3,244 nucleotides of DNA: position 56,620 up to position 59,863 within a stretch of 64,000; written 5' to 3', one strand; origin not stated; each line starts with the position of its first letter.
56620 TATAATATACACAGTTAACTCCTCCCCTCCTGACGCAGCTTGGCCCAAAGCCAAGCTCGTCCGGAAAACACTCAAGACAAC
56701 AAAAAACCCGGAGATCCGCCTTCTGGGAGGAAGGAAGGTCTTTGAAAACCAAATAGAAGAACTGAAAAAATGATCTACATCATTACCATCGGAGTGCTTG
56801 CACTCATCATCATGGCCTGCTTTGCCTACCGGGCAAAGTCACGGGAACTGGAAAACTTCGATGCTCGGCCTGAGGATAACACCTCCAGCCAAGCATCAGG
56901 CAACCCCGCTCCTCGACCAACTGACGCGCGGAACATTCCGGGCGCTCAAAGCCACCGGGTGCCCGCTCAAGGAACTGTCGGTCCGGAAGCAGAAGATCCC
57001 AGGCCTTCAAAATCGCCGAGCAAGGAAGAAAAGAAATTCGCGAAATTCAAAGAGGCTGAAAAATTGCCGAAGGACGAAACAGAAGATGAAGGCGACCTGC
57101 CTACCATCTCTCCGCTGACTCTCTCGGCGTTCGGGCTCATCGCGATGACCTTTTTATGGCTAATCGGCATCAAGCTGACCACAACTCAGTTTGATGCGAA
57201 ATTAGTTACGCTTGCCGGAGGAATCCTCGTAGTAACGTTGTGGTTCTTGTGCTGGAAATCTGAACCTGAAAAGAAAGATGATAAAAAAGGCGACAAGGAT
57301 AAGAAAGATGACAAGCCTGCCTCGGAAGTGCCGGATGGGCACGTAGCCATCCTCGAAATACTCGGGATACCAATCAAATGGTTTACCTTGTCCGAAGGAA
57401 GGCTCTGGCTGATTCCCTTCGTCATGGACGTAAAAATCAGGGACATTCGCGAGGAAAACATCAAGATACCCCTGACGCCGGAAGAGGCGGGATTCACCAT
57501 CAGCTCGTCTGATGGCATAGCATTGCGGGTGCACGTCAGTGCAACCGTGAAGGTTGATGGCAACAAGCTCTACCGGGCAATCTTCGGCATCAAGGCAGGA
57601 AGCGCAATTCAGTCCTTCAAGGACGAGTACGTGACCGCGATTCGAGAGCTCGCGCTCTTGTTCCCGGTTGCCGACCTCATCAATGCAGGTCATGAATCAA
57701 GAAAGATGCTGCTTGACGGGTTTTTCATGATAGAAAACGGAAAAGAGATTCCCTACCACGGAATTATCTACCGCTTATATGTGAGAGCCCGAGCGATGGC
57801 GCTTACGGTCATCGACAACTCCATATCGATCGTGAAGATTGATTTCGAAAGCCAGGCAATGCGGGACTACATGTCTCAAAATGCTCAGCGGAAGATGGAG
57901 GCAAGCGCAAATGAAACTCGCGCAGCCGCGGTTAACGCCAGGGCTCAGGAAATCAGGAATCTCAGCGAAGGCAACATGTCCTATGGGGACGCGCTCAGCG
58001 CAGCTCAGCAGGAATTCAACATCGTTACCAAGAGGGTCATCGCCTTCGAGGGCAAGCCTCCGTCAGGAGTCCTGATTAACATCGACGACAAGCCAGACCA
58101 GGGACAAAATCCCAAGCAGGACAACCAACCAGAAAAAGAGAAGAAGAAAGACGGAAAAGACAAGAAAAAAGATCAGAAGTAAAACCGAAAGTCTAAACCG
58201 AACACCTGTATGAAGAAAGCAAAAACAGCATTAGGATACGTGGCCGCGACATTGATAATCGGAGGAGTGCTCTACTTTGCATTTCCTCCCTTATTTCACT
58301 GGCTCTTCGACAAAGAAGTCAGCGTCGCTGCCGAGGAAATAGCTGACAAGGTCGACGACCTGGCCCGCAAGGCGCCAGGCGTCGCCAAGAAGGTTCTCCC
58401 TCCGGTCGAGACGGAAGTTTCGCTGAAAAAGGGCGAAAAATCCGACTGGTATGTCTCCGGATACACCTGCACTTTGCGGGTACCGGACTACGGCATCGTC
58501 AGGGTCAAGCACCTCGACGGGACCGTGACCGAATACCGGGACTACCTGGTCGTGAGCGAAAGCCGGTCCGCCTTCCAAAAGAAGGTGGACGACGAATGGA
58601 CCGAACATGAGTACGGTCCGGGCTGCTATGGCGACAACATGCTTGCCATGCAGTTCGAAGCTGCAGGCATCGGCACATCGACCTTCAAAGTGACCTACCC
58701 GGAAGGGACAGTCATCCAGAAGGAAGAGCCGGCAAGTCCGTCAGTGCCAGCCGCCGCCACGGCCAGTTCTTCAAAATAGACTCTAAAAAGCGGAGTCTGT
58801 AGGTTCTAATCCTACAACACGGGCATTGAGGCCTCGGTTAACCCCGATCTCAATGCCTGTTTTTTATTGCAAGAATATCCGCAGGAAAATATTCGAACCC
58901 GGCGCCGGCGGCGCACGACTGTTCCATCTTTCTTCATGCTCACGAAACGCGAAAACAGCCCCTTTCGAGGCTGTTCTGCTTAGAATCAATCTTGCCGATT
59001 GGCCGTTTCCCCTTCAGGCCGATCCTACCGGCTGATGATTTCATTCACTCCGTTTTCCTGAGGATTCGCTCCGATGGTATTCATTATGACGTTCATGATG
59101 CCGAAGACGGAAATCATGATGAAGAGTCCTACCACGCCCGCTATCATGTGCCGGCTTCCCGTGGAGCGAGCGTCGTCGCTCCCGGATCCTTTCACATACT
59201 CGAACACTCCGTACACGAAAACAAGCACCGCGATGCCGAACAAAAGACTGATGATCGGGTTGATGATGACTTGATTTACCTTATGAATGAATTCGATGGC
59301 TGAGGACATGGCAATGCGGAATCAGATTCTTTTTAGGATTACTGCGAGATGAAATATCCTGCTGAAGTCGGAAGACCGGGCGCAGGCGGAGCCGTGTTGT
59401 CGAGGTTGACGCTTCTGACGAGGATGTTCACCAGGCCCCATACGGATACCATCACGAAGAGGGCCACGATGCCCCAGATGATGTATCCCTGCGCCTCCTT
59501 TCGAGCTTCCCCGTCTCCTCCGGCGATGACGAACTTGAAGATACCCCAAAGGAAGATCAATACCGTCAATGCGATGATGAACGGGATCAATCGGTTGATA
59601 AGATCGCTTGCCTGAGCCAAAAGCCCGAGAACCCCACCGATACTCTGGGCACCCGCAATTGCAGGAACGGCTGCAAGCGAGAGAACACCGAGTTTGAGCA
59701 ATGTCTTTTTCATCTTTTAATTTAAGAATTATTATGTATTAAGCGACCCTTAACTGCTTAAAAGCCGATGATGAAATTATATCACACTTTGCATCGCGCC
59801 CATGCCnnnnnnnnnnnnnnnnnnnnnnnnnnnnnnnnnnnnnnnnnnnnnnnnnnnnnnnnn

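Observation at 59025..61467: Operon-like tandem array of six paralogous two-helix small membrane proteins with VirB2/TrbC-pilin topology and no secretion ATPase nearby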

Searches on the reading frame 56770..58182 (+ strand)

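Call 3: search_protein_families(library=pfam, proteins=[window:56770-58182:+], max_evalue=1)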
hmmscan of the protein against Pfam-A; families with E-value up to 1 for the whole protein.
window:56770-58182:+ (470 aa): 3 families
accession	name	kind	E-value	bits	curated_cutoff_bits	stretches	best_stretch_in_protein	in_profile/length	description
PF01145.31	Band_7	-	2e-10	41.4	23.6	1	186-392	2-174/176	SPFH domain / Band 7 family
PF11027.13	DUF2615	-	0.095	13.2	23.4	0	6-51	57-102/104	Protein of unknown function (DUF2615)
PF23933.1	DUF7269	-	0.14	12.7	29.1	0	4-45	29-70/162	Family of unknown function (DUF7269)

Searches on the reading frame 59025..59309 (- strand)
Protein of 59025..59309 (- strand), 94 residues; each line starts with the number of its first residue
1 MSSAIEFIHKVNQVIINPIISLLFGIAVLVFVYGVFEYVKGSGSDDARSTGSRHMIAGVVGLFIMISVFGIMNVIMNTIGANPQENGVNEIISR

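Call 3: search_protein_families(library=pfam, proteins=[window:59025-59309:-], max_evalue=1)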
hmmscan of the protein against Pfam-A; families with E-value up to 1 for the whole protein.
window:59025-59309:- (94 aa): 4 families
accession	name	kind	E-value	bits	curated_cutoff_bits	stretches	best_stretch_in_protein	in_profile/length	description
PF18895.5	T4SS_pilin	-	5e-05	23.7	26.6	1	15-75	12-71/71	Type IV secretion system pilin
PF20403.5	DUF6693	-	0.0059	17.2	31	1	1-39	58-97/104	Family of unknown function (DUF6693)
PF04515.18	Choline_transpo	-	0.013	15.2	26.9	1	3-78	30-118/326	Plasma-membrane choline transporter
PF05478.16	Prominin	-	0.094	11.2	34.3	1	11-84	418-494/799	Prominin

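Call 4: search_protein_families(library=ncbifam, proteins=[window:59025-59309:-], max_evalue=1)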
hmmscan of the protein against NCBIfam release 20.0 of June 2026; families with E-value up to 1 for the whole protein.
window:59025-59309:- (94 aa): 4 families
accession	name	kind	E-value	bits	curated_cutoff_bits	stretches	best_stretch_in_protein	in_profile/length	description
NF045849.1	ICE_MMCAP2_0565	equivalog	2.4e-05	23.9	40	1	11-79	12-80/80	Mbov_0395 family pilin-like conjugal transfer protein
NF033883.1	conj_TraQ_IncI1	equivalog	0.0077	16.1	80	1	5-80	3-78/175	conjugal transfer protein TraQ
NF045996.1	MAG0920_fam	subfamily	0.0077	15.6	43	1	6-86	56-134/232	MAG0920 family protein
TIGR04206.1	near_ArtA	hypoth_equivalog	0.031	14.4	90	1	22-73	62-114/139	TIGR04206 family protein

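Call 72: search_protein_families(library=phrogs, max_evalue=0.01, proteins=[window:59025-59309:-])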
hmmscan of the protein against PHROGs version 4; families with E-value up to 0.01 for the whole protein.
window:59025-59309:- (94 aa): 0 families

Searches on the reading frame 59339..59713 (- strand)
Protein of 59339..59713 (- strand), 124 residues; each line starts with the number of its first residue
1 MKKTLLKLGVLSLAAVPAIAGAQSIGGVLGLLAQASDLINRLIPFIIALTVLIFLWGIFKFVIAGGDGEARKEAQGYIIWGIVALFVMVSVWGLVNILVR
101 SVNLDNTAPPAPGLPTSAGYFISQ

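Call 3: search_protein_families(library=pfam, proteins=[window:59339-59713:-], max_evalue=1)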
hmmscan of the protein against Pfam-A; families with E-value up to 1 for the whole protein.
window:59339-59713:- (124 aa): 2 families
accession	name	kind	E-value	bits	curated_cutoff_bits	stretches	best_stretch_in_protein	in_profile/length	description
PF18895.5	T4SS_pilin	-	6.8e-07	29.7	26.6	1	46-98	20-71/71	Type IV secretion system pilin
PF01914.23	MarC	-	0.75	9.6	23.9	1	15-60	117-162/203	MarC family integral membrane protein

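Call 4: search_protein_families(library=ncbifam, proteins=[window:59339-59713:-], max_evalue=1)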
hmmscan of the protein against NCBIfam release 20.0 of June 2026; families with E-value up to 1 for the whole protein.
window:59339-59713:- (124 aa): 2 families
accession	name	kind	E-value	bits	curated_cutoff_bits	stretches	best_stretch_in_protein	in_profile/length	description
NF045849.1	ICE_MMCAP2_0565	equivalog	0.022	14.4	40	1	43-99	21-77/80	Mbov_0395 family pilin-like conjugal transfer protein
TIGR00915.1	2A0602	subfamily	0.039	11.8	940.35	1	40-101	969-1030/1050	efflux RND transporter permease subunit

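Call 48: predict_structure(alignment_id=A3)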
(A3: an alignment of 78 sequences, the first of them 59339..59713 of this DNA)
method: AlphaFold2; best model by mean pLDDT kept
length: 124 residues; sequences in the alignment: 78
mean_pLDDT: 77.5   pTM: 0.50
mean pLDDT of the five models: 77.5, 76.3, 75.3, 75.1, 73.6
residues with pLDDT >= 90: 43; 70-90: 33; 50-70: 46; < 50: 2
segments of 3 or more residues with pLDDT < 50: none
pLDDT, mean of each block of 10 residues (from residue 1): 61 63 66 87 92 94 87 92 94 89 61 56 49
secondary structure, 60 per line:
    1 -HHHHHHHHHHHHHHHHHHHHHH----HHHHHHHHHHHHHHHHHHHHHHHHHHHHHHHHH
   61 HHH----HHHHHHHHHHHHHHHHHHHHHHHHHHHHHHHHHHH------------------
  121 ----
elements in order: H2-23 H28-63 H68-102

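Call 51: fold_search(model_id=the predicted structure, library=pdb)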
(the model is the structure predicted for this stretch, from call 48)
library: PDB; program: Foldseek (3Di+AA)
matches with E <= 10: 120; with E <= 0.001: 0
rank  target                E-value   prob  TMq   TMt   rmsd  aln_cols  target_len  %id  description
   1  6cnn_A                8.9e-01  0.77  0.46  0.18  11.9       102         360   13  Cryo-EM structure of the human SK4/calmodulin channel complex in the Ca2+ bound state I (released 2018-05-02)
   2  9o48_A                9.5e-01  0.75  0.48  0.18  11.2       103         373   12  Cryo-EM structure of the human SK2-4 chimera/calmodulin channel complex in the Ca2+ bound state (released 2025-07-09)
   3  5d56_F                1.5e+00  0.13  0.22  0.29  10.0        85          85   16  In meso in situ serial X-ray crystallography structure of diacylglycerol kinase, DgkA, at 100 K (released 2016-01-13)
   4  9a65_B                1.6e+00  0.66  0.47  0.10  16.8       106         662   14  Integrative model of YVAQ-MCPB by crosslinking MS and deep learning (released 2024-09-18)
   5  9o53_A                1.7e+00  0.66  0.49  0.18  11.3        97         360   12  Cryo-EM structure of the human SK2-4 chimera/calmodulin channel complex bound to a small molecule inhibitor (released 2025-07-09)
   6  6zsh_A                2.4e+00  0.30  0.35  0.44   5.6        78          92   14  The mechanism of activation of the actin binding protein EHBP1 by Rab8 family members (released 2020-09-02)
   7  5n9j_Z                2.5e+00  0.35  0.46  0.47   6.5       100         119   19  Core Mediator of transcriptional regulation (released 2017-05-17)
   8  8vc9_F                2.5e+00  0.23  0.34  0.13  19.0       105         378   13  Hybrid response regulator LvrB from Leptospira / phosphorylated REC form (released 2024-12-18)
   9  6s1k_E                2.5e+00  0.12  0.27  0.32  10.7       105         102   16  E. coli Core Signaling Unit, carrying QQQQ receptor mutation (released 2020-01-22)
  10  7egm_A                2.7e+00  0.20  0.31  0.34   6.2        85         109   19  The SRM module of SWI/SNF-nucleosome complex (released 2022-01-12)
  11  6qum_Q                2.7e+00  0.09  0.21  0.32   9.2        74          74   19  Thermus thermophilus V/A-type ATPase/synthase, rotational state 1 (released 2019-08-28)
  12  9vub_A                2.9e+00  0.38  0.47  0.17  11.5       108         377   12  channel C complex with 3 (released 2026-03-11)
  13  9y5q_A                2.9e+00  0.33  0.45  0.18  12.3       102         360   13  Cryo EM structure of KCa3.1_R355K_I/calmodulin channel in complex with rimtuzalcap (released 2025-10-15)
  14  5n9j_V                3.1e+00  0.38  0.44  0.53   7.4        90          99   10  Core Mediator of transcriptional regulation (released 2017-05-17)
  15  1ijp_MODEL_1_A        3.1e+00  0.35  0.35  0.49   2.9        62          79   21  Solution Structure of Ala20Pro/Pro64Ala substituted subunit c of Escherichia coli ATP synthase (released 2002-03-27)
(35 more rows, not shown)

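Call 52: search_solved_structures(query=A3, max_evalue=10, show_alignments=2)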
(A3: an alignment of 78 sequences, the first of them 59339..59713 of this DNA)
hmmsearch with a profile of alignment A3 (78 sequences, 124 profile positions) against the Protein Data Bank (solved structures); distinct sequences matched with E-value up to 10: 4.
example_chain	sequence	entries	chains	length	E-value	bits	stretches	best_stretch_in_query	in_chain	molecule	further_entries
8cw4_1A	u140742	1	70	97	0.39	13.8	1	8-56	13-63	Conjugal transfer protein TraM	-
9hmf_O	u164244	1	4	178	0.51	13.4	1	66-108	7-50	Flagellar protein FliL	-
8yq5_E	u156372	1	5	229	1.7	11.7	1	11-98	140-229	de novo designed ion channel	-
9nww_B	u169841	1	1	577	2.9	11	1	1-45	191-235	Probable phosphatidylethanolamine transferase Mcr-1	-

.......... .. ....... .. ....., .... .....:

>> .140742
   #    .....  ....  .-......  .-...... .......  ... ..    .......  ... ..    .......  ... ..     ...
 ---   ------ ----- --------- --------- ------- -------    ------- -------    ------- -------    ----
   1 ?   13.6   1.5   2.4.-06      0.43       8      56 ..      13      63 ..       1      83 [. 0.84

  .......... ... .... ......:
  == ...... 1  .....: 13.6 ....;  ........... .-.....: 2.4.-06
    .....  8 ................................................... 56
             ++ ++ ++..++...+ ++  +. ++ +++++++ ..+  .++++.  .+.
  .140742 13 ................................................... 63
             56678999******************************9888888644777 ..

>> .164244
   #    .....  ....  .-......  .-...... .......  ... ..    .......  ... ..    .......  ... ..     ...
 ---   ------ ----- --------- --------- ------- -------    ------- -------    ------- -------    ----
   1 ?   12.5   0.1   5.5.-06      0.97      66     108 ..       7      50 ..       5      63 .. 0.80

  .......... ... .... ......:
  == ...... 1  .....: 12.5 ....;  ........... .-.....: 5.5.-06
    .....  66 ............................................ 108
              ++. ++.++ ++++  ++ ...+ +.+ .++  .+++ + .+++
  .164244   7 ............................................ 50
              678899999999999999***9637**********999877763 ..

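Call 72: search_protein_families(library=phrogs, max_evalue=0.01, proteins=[window:59339-59713:-])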
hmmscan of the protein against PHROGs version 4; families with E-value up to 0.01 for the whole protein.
window:59339-59713:- (124 aa): 0 families

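Call 75: search_protein_families(library=pfam, alignment_id=A4, max_evalue=0.01)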
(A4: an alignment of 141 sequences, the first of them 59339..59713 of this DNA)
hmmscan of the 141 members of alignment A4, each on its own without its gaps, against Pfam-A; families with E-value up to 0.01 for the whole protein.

A. member 1, window:59339-59713:- (124 aa): 1 family
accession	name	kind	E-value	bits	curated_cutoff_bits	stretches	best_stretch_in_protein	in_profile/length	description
PF18895.5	T4SS_pilin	-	6.8e-07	29.7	26.6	1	46-98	20-71/71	Type IV secretion system pilin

B. families by the number of members that match (of 141 scanned): 52 families (the first 25 are shown)
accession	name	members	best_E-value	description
PF18895.5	T4SS_pilin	139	1.5e-18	Type IV secretion system pilin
PF04956.18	TrbC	29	1.5e-08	TrbC/VIRB2 pilin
PF04290.18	DctQ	5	2.9e-06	Tripartite ATP-independent periplasmic transporters, DctQ component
PF04893.22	Yip1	4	0.0025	Yip1 domain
PF18920.5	DUF5671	3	7e-05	Domain of unknown function (DUF5671)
PF06570.16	DUF1129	3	0.0027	Protein of unknown function (DUF1129)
PF16962.11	ABC_export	3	0.0044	Putative ABC exporter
PF01554.23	MatE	2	1.3e-05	MatE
PF11700.14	ATG22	2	5e-05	Vacuole effluxer Atg22 like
PF06653.16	Claudin_3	2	0.00026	Tight junction protein, Claudin-like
PF03994.20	DUF350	2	0.00042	Domain of Unknown Function (DUF350)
PF10951.13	DUF2776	2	0.0012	Protein of unknown function (DUF2776)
PF20176.3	DUF6541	2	0.0018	Family of unknown function (DUF6541)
PF23906.1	DUF7248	2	0.0025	Family of unknown function (DUF7248)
PF02322.20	Cyt_bd_oxida_II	2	0.003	Cytochrome bd terminal oxidase subunit II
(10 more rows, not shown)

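Call 85: search_protein_representatives(alignment_id=A3)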
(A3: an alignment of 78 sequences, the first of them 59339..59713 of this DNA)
Query: 78 sequences, 124 profile positions. Proteins with E-value up to 0.001 (for the whole library): 43381; up to 1e-10: 8421; up to 1e-30: 145. The best 150 are listed.
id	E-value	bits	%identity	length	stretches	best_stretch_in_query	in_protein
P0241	1.3e-73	260.9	-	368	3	22-109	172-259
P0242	1.0e-69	248.3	-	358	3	1-113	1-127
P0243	5.5e-65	233.0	-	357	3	8-117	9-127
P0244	7.3e-65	232.6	-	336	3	26-112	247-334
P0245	2.6e-64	230.9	-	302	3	17-115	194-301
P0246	6.3e-61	219.9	-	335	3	3-108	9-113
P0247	2.7e-60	217.9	-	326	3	15-112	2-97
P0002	4.5e-59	213.9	-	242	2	1-112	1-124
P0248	1.1e-58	212.6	-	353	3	26-104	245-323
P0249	4.1e-58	210.8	-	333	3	1-116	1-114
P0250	6.0e-58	210.3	-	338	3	8-116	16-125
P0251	2.6e-56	205.0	-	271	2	12-116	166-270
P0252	2.2e-54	198.8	-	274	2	8-114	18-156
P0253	4.5e-54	197.8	-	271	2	24-109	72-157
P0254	1.2e-53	196.4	-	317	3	16-116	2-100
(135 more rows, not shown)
